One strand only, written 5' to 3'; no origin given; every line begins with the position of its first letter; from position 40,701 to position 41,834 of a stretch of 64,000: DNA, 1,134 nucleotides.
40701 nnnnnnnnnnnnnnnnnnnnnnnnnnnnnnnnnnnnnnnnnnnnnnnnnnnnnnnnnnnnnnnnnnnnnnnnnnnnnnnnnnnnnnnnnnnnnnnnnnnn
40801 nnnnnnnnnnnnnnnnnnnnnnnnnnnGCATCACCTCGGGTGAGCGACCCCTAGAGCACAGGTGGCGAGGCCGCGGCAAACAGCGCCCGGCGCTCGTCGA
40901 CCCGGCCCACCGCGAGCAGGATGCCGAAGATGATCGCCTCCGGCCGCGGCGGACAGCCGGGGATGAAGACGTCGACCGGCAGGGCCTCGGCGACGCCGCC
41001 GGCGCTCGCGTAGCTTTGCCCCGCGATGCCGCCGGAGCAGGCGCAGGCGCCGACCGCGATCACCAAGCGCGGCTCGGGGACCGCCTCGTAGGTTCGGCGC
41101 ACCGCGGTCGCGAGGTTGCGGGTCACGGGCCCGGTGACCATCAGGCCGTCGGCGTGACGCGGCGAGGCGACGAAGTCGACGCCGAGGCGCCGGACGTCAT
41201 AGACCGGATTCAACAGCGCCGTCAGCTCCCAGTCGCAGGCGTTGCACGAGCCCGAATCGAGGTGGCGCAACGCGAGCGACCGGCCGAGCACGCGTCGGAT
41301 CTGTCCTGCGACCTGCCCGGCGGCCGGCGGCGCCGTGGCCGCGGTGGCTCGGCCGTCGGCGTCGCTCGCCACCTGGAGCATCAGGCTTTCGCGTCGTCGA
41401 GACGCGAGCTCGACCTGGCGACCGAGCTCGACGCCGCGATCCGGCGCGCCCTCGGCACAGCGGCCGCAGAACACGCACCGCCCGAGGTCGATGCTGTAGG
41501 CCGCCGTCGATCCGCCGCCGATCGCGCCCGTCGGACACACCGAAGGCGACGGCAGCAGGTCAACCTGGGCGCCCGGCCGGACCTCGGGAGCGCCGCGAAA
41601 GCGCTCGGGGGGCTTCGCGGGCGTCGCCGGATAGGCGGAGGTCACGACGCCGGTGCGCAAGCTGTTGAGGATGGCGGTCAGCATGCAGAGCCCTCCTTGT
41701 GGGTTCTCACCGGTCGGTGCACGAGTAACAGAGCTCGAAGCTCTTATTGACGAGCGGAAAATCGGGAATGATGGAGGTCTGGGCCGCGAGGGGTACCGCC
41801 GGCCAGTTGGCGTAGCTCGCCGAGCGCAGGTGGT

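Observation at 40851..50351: Hyf-like group-4 [NiFe]-hydrogenase cluster with intact Ni-ligand cysteines directly behind an octaheme cytochrome c gene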

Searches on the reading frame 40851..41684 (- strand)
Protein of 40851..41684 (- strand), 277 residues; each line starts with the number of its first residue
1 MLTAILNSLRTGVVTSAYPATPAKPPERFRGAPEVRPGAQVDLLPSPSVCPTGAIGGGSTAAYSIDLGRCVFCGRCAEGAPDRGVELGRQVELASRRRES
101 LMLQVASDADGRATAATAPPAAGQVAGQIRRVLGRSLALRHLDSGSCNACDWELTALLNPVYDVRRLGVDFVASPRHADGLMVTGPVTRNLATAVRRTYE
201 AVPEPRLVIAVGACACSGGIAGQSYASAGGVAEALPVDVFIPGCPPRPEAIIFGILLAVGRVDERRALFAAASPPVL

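Call 7: search_protein_families(library=pfam, proteins=[window:40851-41684:-], max_evalue=0.01)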
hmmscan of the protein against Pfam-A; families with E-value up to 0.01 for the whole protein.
window:40851-41684:- (277 aa): 3 families
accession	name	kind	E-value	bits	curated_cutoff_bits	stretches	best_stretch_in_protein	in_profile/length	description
PF01058.29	Oxidored_q6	-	1.4e-30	106.1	27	1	147-256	1-126/128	NADH ubiquinone oxidoreductase, 20 Kd subunit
PF00037.32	Fer4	-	0.00097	19.3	21.1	0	64-78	2-16/24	4Fe-4S binding domain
PF25160.1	LdpA_Fe-S-bd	-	0.005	17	27.6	0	45-81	8-39/49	LdpA Fe-S cluster-binding domain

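Call 8: search_protein_families(library=ncbifam, proteins=[window:40851-41684:-], max_evalue=0.01)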
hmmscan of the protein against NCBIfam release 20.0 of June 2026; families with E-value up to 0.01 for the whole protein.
window:40851-41684:- (277 aa): 33 families (the best 25 are shown)
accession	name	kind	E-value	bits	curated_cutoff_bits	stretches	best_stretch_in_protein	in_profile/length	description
NF005012.1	PRK06411.1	subfamily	5.6e-36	123.6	116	1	148-263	44-159/166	NADH-quinone oxidoreductase subunit NuoB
TIGR01957.1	nuoB_fam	subfamily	3.3e-33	114.6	142.7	1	147-259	26-139/145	NADH-quinone oxidoreductase subunit B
NF011391.0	PRK14816.1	equivalog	5.4e-31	107.7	283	1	134-258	49-173/196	NADH-quinone oxidoreductase subunit B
NF011395.0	PRK14820.1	equivalog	6.9e-31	107.4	263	1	135-256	31-151/180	NADH-quinone oxidoreductase subunit B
NF011394.0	PRK14819.1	equivalog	1.3e-30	106.8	312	1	148-265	41-159/264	NADH-quinone oxidoreductase subunit B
NF011390.0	PRK14815.1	equivalog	2.5e-30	105.1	281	1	148-267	43-162/183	NADH dehydrogenase subunit B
NF011393.0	PRK14818.1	equivalog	2.4e-28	98.8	255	1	134-257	28-150/173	NADH dehydrogenase subunit B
NF009808.0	PRK13292.1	equivalog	8.7e-27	93.3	1156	1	149-263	36-150/791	NADH-quinone oxidoreductase subunit B/C/D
NF011392.0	PRK14817.1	equivalog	1e-26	93.7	271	1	147-264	45-162/182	NADH-quinone oxidoreductase subunit B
NF011388.0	PRK14813.1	equivalog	1.5e-25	90.2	294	1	148-256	38-147/189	NADH dehydrogenase subunit B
NF011389.0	PRK14814.1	equivalog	2.9e-25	89.1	285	1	147-255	42-150/186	NADH dehydrogenase subunit B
NF009053.0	PRK12387.1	subfamily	1.2e-16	61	204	1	1-104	1-109/180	formate hydrogenlyase complex iron-sulfur subunit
NF006076.0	PRK08222.1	equivalog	3.7e-12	46.4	270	1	5-102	5-107/181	hydrogenase 4 subunit H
TIGR01971.1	NuoI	subfamily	7.8e-11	41.6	113.05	1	13-103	13-116/121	NADH-quinone oxidoreductase, chain I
NF004537.0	PRK05888.1-3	equivalog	1.3e-10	41.1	163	1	61-103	106-148/204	NADH-quinone oxidoreductase subunit NuoI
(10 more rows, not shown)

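Call 83: search_protein_representatives(protein=window:40851-41684:-)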
Query: 277 residues. Proteins with E-value up to 0.001 (for the whole library): 7683; up to 1e-10: 4015; up to 1e-30: 334. The best 150 are listed.
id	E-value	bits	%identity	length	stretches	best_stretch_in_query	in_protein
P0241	1.8e-79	283.5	87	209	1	116-265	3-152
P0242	4.4e-75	269.1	50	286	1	5-265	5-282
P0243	7.6e-73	261.8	72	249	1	102-267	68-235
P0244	2.4e-68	247.0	66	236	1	93-265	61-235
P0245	1.3e-61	225.0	52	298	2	126-265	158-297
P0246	1.8e-61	224.5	69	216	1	79-242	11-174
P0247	3.3e-60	220.3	67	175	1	124-267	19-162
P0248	8.6e-60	218.9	51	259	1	14-266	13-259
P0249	1.5e-59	218.1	63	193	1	121-276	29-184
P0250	5.2e-59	216.4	46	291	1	48-264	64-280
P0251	1.9e-58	214.5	46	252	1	15-262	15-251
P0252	2.8e-58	214.0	50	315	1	48-262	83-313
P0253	6.4e-58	212.8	55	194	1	78-262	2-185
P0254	2.4e-57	210.9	46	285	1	6-267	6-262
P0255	2.7e-56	207.5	46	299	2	121-266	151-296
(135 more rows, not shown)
